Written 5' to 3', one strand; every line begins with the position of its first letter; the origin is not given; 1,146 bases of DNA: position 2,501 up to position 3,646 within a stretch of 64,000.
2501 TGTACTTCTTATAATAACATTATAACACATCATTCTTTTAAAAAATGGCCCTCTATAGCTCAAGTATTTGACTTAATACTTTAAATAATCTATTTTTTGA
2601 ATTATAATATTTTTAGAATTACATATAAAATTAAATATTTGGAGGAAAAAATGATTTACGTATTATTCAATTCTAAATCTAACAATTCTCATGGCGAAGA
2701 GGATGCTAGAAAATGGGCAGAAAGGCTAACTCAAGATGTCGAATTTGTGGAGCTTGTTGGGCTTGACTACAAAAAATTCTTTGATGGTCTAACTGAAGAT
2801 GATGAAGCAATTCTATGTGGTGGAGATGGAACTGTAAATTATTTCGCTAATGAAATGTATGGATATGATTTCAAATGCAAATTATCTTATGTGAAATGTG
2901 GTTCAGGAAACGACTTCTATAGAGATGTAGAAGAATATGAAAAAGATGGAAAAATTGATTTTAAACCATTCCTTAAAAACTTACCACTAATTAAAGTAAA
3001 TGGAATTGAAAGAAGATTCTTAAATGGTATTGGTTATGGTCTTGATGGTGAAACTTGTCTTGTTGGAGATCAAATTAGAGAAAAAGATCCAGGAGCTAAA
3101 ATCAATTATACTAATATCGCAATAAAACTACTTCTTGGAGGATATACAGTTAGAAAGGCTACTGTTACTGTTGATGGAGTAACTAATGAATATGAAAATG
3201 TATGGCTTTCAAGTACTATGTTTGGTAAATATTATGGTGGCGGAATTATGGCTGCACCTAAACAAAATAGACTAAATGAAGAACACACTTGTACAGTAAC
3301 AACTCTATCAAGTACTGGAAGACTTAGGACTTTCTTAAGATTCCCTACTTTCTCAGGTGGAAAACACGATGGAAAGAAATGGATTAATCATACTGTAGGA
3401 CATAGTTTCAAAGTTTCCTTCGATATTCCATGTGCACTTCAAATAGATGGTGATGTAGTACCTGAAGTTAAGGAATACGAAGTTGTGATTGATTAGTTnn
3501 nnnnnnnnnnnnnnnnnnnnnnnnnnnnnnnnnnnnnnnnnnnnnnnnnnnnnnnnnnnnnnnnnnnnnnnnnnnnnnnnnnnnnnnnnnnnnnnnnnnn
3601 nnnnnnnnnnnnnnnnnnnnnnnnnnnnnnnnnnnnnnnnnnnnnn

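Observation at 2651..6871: Four-gene, zero-gap lipid operon: DAG-kinase-like kinase, CrtI-like flavoenzyme, FNR/2Fe-2S reductase, YhhN lysoplasmalogenase-like protein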

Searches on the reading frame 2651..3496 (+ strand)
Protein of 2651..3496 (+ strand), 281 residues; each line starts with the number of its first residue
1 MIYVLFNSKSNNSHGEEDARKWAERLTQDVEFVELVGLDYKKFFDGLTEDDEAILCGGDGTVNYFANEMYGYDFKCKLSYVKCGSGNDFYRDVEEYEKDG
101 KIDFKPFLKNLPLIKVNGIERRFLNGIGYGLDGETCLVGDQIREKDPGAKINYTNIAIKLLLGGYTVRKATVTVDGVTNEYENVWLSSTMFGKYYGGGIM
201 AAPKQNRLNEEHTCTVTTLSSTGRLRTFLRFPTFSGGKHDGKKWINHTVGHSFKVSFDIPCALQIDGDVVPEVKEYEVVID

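Call 3: search_protein_families(library=pfam, proteins=[window:2651-3496:+], max_evalue=0.01)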
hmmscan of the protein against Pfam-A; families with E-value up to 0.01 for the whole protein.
window:2651-3496:+ (281 aa): 2 families
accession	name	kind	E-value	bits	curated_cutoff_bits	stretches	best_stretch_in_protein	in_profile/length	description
PF00781.29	DAGK_cat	-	1.9e-11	44.1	23.6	1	2-94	2-100/125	Diacylglycerol kinase catalytic domain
PF19279.4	YegS_C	-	9.1e-07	29.2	27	1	148-273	22-143/158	YegS C-terminal NAD kinase beta sandwich-like domain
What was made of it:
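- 2651..3496 (+): Soluble DgkB/YegS/BmrU-type lipid kinase, 281 aa (DAGK_cat + YegS_C). Pfam PF00781 E 1.9e-11 and PF19279 E 9e-7 (call 3).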

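Call 4: search_protein_families(library=ncbifam, proteins=[window:2651-3496:+], max_evalue=0.01)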
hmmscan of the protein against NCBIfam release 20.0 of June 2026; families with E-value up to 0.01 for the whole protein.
window:2651-3496:+ (281 aa): 5 families
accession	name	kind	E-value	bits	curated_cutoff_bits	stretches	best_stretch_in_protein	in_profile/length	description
TIGR00147.1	TIGR00147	subfamily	1.3e-11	44.1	118.65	1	51-270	59-276/296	YegS/Rv2252/BmrU family lipid kinase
NF009604.0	PRK13057.1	equivalog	8.6e-09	34.8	274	1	50-270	62-276/302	lipid kinase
NF008882.0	PRK11914.1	equivalog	3.1e-06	26.6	302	1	3-253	12-268/306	diacylglycerol kinase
NF009605.0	PRK13059.1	equivalog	0.0016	17.5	313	1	54-93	61-100/295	putative lipid kinase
NF009874.0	PRK13337.1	equivalog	0.0062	15.5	385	1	52-93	61-102/305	diacylglycerol kinase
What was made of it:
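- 2651..3496 (+): TIGR00147 scores only 44 bits against a cut-off of 118.65 (call 4).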

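Call 19: search_solved_structures(query=window:2651-3496:+, max_evalue=0.01)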
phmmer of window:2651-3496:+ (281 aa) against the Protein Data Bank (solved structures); distinct sequences matched with E-value up to 0.01: 3.
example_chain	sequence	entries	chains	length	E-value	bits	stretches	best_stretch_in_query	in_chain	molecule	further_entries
4wrr_A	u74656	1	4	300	5.6e-06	28.9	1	49-223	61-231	putative diacylglycerol kinase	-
3s40_A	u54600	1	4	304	5.8e-06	28.8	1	49-223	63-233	diacylglycerol kinase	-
3t5p_A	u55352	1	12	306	6e-06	28.8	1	49-223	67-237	BmrU protein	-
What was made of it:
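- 2651..3496 (+): Best PDB matches are 4wrr, 3s40 and 3t5p at E about 6e-6 (call 19).
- Closest known: Soluble bacterial lipid kinases DgkB / YegS / BmrU. Different: PDB E-values are about 6e-6 (call 19).
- The kinase belongs to the DgkB/YegS/BmrU lipid-kinase family (calls 3, 4, 19).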

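Call 59: find_homologous_proteins(query=window:2651-3496:+)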
Query window:2651-3496:+ (281 aa): 1428 proteins with E <= 0.001 among 2875 candidates; the best 120 are listed.
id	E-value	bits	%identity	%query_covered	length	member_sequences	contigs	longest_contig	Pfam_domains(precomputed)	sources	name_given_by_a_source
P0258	4.0e-188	642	98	100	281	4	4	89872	PF00781.30,PF19279.5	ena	-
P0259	8.6e-161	552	83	100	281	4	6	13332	PF00781.30,PF19279.5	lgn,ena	-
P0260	1.4e-160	551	83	100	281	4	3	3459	PF00781.30,PF19279.5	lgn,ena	-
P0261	1.8e-160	551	83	100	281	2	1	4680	PF00781.30,PF19279.5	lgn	-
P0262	1.5e-159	548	83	100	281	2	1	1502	PF00781.30,PF19279.5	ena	-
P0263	6.4e-152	523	80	100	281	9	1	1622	PF00781.30,PF19279.5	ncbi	-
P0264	6.0e-149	513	77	100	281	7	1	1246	PF00781.30,PF19279.5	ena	-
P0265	8.3e-123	427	64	100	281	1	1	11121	PF00781.30,PF19279.5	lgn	-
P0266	6.5e-121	421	63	99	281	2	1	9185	PF00781.30,PF19279.5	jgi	-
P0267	6.7e-120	418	64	99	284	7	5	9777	PF00781.30,PF19279.5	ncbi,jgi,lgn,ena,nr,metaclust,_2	ncbi:MAG: diacylglycerol kinase family protein [Candidatus Cloacimonetes bacterium]|jgi:diacylglycer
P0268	6.7e-120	418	63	99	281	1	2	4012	PF00781.30,PF19279.5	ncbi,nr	ncbi:MAG: diacylglycerol kinase family protein [Bacilli bacterium]|nr:diacylglycerol kinase family p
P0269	3.5e-119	415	65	99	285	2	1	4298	PF00781.30,PF19279.5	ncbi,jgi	-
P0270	1.7e-118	413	63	100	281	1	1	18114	PF00781.30,PF19279.5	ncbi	-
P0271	5.8e-118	411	63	99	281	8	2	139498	PF00781.30,PF19279.5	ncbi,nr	ncbi:MAG: diacylglycerol kinase family protein [Bacilli bacterium]|nr:diacylglycerol kinase family p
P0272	6.6e-118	411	64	99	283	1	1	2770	PF00781.30,PF19279.5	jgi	-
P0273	8.4e-118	411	66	100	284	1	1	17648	PF00781.30,PF19279.5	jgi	-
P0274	2.6e-117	409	62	99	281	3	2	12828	PF00781.30,PF19279.5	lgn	-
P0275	1.1e-116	407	62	99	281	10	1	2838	PF00781.30,PF19279.5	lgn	-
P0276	1.3e-116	407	64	99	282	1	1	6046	PF00781.30,PF19279.5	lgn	-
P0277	1.4e-116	407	65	100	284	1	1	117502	PF00781.30,PF19279.5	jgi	-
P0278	9.3e-116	404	60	100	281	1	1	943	PF00781.30,PF19279.5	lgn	-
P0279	1.6e-115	403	61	100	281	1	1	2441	PF00781.30,PF19279.5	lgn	-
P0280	1.9e-115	403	61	99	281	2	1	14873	PF00781.30,PF19279.5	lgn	-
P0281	1.9e-115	403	59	99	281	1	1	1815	PF00781.30,PF19279.5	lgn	-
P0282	1.1e-113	397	60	100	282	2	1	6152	PF00781.30,PF19279.5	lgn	-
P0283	2.6e-113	396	62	99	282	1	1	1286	PF00781.30,PF19279.5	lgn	-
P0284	4.7e-113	395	61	99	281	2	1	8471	PF00781.30,PF19279.5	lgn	-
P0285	5.2e-113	395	60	100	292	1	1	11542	PF00781.30,PF19279.5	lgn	-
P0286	1.2e-112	394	59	100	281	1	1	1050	PF00781.30,PF19279.5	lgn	-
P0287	4.7e-112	392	64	99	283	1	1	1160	PF00781.30,PF19279.5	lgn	-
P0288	1.5e-111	390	59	100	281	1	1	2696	PF00781.30,PF19279.5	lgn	-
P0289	1.9e-110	387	64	99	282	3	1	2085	PF00781.30,PF19279.5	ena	-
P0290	2.2e-110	386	60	100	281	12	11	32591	PF00781.30,PF19279.5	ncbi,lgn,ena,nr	ncbi:MAG: diacylglycerol kinase family protein [Clostridia bacterium]|nr:diacylglycerol kinase famil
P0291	2.9e-110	386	61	100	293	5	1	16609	PF00781.30,PF19279.5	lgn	-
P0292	1.9e-109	383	60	100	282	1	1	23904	PF00781.30,PF19279.5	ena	-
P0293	5.0e-109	382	60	100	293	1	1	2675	PF00781.30,PF19279.5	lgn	-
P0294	5.4e-109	382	62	99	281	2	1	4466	PF00781.30,PF19279.5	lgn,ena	-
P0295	2.5e-108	380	59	100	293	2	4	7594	PF00781.30,PF19279.5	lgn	-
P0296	2.6e-108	380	59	99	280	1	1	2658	PF00781.30,PF19279.5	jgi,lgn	-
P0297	3.7e-108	379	62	99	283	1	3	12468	PF00781.30,PF19279.5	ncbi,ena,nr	ncbi:MAG: hypothetical protein IKX97_08155 [Erysipelotrichaceae bacterium]|nr:hypothetical protein [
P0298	7.7e-108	378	62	99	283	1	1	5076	PF00781.30,PF19279.5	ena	-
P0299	2.5e-106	373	58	99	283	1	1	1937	PF00781.30,PF19279.5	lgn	-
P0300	4.5e-106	372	59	100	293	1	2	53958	PF00781.30,PF19279.5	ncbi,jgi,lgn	-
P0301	4.0e-105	369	60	99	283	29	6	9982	PF00781.30,PF19279.5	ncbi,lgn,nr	ncbi:MAG: diacylglycerol kinase family protein [Clostridiales bacterium]|nr:diacylglycerol kinase fa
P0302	5.7e-105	369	58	100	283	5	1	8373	PF00781.30,PF19279.5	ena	-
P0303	2.3e-104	367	59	99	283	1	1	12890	PF00781.30,PF19279.5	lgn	-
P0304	3.7e-104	366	60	100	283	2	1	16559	PF00781.30,PF19279.5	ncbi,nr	ncbi:MAG: hypothetical protein K6A14_05675 [Erysipelotrichaceae bacterium]|nr:hypothetical protein [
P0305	4.6e-104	366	58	100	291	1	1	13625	PF00781.30,PF19279.5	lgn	-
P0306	5.0e-104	366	60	99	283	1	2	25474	PF00781.30,PF19279.5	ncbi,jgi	jgi:diacylglycerol kinase family enzyme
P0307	6.9e-104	365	60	99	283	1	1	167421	PF00781.30,PF19279.5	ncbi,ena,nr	ncbi:MAG: hypothetical protein IJM79_04910 [Erysipelotrichaceae bacterium]|nr:hypothetical protein [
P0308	1.0e-103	365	60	100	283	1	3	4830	PF00781.30,PF19279.5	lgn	-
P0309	1.5e-103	364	59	99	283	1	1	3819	PF00781.30,PF19279.5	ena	-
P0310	1.9e-103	364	59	99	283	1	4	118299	PF00781.30,PF19279.5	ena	-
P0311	2.7e-103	363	59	99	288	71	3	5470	PF00781.30,PF19279.5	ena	-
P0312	2.8e-103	363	59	99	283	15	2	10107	PF00781.30,PF19279.5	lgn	-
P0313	3.2e-103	363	59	99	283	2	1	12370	PF00781.30,PF19279.5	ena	-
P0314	5.0e-103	362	61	99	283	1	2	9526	PF00781.30,PF19279.5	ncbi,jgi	jgi:diacylglycerol kinase family enzyme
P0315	5.1e-103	362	61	99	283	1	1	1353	PF00781.30,PF19279.5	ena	-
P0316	5.2e-103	362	59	99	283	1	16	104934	PF00781.30,PF19279.5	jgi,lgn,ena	-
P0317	6.9e-103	362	58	99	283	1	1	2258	PF00781.30,PF19279.5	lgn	-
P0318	9.5e-103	361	58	99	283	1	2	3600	PF00781.30,PF19279.5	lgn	-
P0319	1.3e-102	361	59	99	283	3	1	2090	PF00781.30,PF19279.5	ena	-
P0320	1.9e-102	360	61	99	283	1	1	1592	PF00781.30,PF19279.5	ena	-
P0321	2.2e-102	360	59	99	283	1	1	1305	PF00781.30,PF19279.5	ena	-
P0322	2.7e-102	360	54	99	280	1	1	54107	PF00781.30,PF19279.5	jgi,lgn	-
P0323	2.8e-102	360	58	99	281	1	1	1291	PF00781.30,PF19279.5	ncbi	-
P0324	3.3e-102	360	61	100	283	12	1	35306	PF00781.30,PF19279.5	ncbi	-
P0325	3.8e-102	359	59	99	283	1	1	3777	PF00781.30,PF19279.5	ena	-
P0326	4.6e-102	359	59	100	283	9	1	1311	PF00781.30,PF19279.5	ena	-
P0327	6.2e-102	359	59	99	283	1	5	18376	PF00781.30,PF19279.5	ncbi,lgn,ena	-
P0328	6.2e-102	359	58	99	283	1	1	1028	PF00781.30,PF19279.5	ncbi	-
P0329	7.0e-102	359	59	99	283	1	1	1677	PF00781.30,PF19279.5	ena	-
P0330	7.2e-102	358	58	99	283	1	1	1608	PF00781.30,PF19279.5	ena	-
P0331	7.4e-102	358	59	99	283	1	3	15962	PF00781.30,PF19279.5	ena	-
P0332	7.5e-102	358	59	99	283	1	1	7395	PF00781.30,PF19279.5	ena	-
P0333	8.0e-102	358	59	99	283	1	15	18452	PF00781.30,PF19279.5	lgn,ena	-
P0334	8.1e-102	358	59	99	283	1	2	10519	PF00781.30,PF19279.5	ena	-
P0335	8.3e-102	358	58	99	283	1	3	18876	PF00781.30,PF19279.5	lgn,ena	-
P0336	8.5e-102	358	58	99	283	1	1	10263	PF00781.30,PF19279.5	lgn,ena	-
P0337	8.9e-102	358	58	99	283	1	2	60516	PF00781.30,PF19279.5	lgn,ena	-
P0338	9.5e-102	358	60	99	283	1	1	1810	PF00781.30,PF19279.5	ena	-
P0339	1.0e-101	358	59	99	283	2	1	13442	PF00781.30,PF19279.5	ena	-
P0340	1.0e-101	358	58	99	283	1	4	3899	PF00781.30,PF19279.5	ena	-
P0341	1.1e-101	358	58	99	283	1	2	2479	PF00781.30,PF19279.5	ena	-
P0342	1.1e-101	358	59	99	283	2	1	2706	PF00781.30,PF19279.5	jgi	-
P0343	1.2e-101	358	59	99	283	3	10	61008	PF00781.30,PF19279.5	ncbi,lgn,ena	-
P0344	1.2e-101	358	58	99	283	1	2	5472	PF00781.30,PF19279.5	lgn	-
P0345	1.3e-101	358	58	99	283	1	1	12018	PF00781.30,PF19279.5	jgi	jgi:diacylglycerol kinase family enzyme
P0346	1.9e-101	357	58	99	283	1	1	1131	PF00781.30,PF19279.5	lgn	-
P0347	2.1e-101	357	59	99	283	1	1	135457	PF00781.30,PF19279.5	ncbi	-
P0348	2.6e-101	357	58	99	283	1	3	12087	PF00781.30,PF19279.5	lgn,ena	-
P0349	2.7e-101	357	58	99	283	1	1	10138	PF00781.30,PF19279.5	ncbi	-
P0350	2.7e-101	357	58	99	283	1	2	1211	PF00781.30,PF19279.5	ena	-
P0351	3.5e-101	356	58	99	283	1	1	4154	PF00781.30,PF19279.5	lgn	-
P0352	4.3e-101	356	55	99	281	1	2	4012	PF00781.30,PF19279.5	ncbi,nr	ncbi:MAG: diacylglycerol kinase family protein [Bacilli bacterium]|nr:diacylglycerol kinase family p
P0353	4.9e-101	356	58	100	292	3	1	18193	PF00781.30,PF19279.5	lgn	-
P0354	5.3e-101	356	58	99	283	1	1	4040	PF00781.30,PF19279.5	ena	-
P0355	5.6e-101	356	59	100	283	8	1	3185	PF00781.30,PF19279.5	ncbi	-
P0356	6.8e-101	355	58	99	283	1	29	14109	PF00781.30,PF19279.5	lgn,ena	-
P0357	7.2e-101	355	58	99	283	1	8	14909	PF00781.30,PF19279.5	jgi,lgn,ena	-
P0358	1.2e-100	355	58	99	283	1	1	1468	PF00781.30,PF19279.5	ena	-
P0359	2.0e-100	354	59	100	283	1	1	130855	PF00781.30,PF19279.5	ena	-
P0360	2.0e-100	354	58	99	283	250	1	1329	PF00781.30,PF19279.5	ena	-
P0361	2.1e-100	354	58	99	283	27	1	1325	PF00781.30,PF19279.5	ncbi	-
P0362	2.5e-100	353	57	100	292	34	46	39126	PF00781.30,PF19279.5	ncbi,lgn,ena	-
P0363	3.3e-100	353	57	99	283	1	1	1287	PF00781.30,PF19279.5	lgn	-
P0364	3.6e-100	353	58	99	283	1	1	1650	PF00781.30,PF19279.5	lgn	-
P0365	3.8e-100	353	58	99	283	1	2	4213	PF00781.30,PF19279.5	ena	-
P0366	4.2e-100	353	58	99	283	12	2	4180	PF00781.30,PF19279.5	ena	-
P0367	5.0e-100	352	57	99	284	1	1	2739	PF00781.30,PF19279.5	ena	-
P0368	5.5e-100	352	57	99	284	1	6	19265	PF00781.30,PF19279.5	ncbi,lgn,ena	-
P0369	8.3e-100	352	58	99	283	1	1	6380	PF00781.30,PF19279.5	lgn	-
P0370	1.2e-99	351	59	99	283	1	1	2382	PF00781.30,PF19279.5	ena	-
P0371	2.0e-99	350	57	100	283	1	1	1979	PF00781.30,PF19279.5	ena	-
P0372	3.1e-99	350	57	99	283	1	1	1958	PF00781.30,PF19279.5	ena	-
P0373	3.2e-99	350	57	99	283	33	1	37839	PF00781.30,PF19279.5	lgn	-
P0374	3.7e-99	350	57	99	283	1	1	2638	PF00781.30,PF19279.5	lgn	-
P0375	3.8e-99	350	57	99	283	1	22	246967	PF00781.30,PF19279.5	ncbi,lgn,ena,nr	ncbi:MAG: diacylglycerol kinase family protein [Mogibacterium sp.]|nr:diacylglycerol kinase family p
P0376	4.0e-99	349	57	99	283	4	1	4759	PF00781.30,PF19279.5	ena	-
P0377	4.2e-99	349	57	99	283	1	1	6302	PF00781.30,PF19279.5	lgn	-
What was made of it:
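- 2651..3496 (+): The subfamily has 1428 hits at 57-83% identity (call 59).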

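Call 60: find_encoding_contigs(protein=P0375, flank=8000, max_places=2)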
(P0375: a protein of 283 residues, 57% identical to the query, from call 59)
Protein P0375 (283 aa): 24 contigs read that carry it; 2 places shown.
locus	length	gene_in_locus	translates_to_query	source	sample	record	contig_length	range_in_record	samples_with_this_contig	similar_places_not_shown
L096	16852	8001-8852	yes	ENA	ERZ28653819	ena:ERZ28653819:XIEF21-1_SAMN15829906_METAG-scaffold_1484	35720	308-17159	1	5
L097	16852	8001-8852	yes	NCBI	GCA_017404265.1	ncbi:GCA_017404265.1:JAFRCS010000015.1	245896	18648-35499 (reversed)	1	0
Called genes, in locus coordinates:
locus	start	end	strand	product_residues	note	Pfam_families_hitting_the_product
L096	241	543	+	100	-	-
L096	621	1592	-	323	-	PF02486:Rep_trans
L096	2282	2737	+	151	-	-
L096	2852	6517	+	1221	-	PF00497:SBP_bac_3, PF00512:HisKA, PF02518:HATPase_c, PF00072:Response_reg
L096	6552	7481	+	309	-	PF00702:Hydrolase (faint), PF05116:S6PP (faint), PF08282:Hydrolase_3, PF12710:HAD (faint)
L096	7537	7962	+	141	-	PF12850:Metallophos_2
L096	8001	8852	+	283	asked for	PF00781:DAGK_cat, PF19279:YegS_C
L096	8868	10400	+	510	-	PF00890:FAD_binding_2, PF01266:DAO (faint), PF01593:Amino_oxidase, PF03486:HI0933_like (faint), PF12831:FAD_oxidored (weak), PF13450:NAD_binding_8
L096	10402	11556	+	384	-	PF00970:FAD_binding_6 (weak), PF00175:NAD_binding_1, PF00111:Fer2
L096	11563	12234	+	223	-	PF07947:YhhN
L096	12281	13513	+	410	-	PF02073:Peptidase_M29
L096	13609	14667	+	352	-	-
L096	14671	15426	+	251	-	PF00731:AIRC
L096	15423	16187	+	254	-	PF01969:Ni_insertion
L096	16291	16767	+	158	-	-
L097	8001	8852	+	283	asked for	PF00781:DAGK_cat, PF19279:YegS_C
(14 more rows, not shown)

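Call 61: find_encoding_contigs(protein=P0267, flank=8000, max_places=2)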
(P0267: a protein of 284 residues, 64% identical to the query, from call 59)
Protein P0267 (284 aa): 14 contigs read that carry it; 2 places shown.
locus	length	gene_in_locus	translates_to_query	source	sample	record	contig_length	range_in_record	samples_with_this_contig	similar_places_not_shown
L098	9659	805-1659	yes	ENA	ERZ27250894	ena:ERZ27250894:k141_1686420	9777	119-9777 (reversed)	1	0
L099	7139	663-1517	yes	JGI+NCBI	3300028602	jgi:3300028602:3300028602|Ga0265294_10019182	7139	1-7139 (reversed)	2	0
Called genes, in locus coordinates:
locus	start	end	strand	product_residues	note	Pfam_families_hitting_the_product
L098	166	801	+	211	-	PF00440:TetR_N (weak)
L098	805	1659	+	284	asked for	PF00781:DAGK_cat (weak), PF19279:YegS_C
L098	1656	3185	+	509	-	PF00890:FAD_binding_2 (weak), PF01266:DAO (faint), PF01593:Amino_oxidase, PF03486:HI0933_like (faint), PF12831:FAD_oxidored, PF13450:NAD_binding_8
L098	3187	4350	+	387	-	PF00970:FAD_binding_6 (weak), PF08030:NAD_binding_6 (faint), PF00175:NAD_binding_1, PF00111:Fer2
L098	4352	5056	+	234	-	PF07947:YhhN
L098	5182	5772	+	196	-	PF01965:DJ-1_PfpI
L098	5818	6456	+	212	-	-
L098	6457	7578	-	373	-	PF02595:Gly_kinase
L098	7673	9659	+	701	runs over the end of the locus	?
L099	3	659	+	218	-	PF00440:TetR_N (weak)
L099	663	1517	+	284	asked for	PF00781:DAGK_cat (weak), PF19279:YegS_C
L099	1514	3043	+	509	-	PF00890:FAD_binding_2 (weak), PF01266:DAO (faint), PF01593:Amino_oxidase, PF03486:HI0933_like (faint), PF12831:FAD_oxidored, PF13450:NAD_binding_8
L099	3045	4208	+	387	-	PF00970:FAD_binding_6 (weak), PF08030:NAD_binding_6 (faint), PF00175:NAD_binding_1, PF00111:Fer2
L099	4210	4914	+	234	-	PF07947:YhhN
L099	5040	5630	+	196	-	PF01965:DJ-1_PfpI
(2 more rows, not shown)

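Call 66: search_protein_families(library=pfam, proteins=[L098:166-801:+], max_evalue=0.001)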
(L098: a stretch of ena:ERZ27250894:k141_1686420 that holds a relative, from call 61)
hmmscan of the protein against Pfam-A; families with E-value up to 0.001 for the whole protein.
L098:166-801:+ (211 aa): 2 families
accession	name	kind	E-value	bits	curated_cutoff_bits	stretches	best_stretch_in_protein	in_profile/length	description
PF00440.29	TetR_N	-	1.2e-05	25.4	24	1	31-77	1-47/47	Bacterial regulatory proteins, tetR family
PF13305.11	TetR_C_33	-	2.5e-05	25.3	26.8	1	104-184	4-88/103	Tetracyclin repressor-like, C-terminal domain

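Call 88: search_protein_families(library=ncbifam, proteins=[L098:166-801:+], max_evalue=0.001)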
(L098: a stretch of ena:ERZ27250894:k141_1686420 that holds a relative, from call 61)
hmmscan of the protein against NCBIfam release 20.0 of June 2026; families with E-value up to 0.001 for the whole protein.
L098:166-801:+ (211 aa): 2 families
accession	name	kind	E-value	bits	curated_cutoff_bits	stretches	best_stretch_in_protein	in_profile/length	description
NF010319.1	PRK13756.1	equivalog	0.00021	21.2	265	1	26-82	2-58/199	tetracycline resistance transcriptional repressor TetR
NF008402.0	PRK11202.1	equivalog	0.00079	19.2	151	1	22-151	7-139/211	HTH-type transcriptional repressor FabR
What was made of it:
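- Tried and rejected: The best match is a weak FabR hit at E 8e-4 (call 88).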
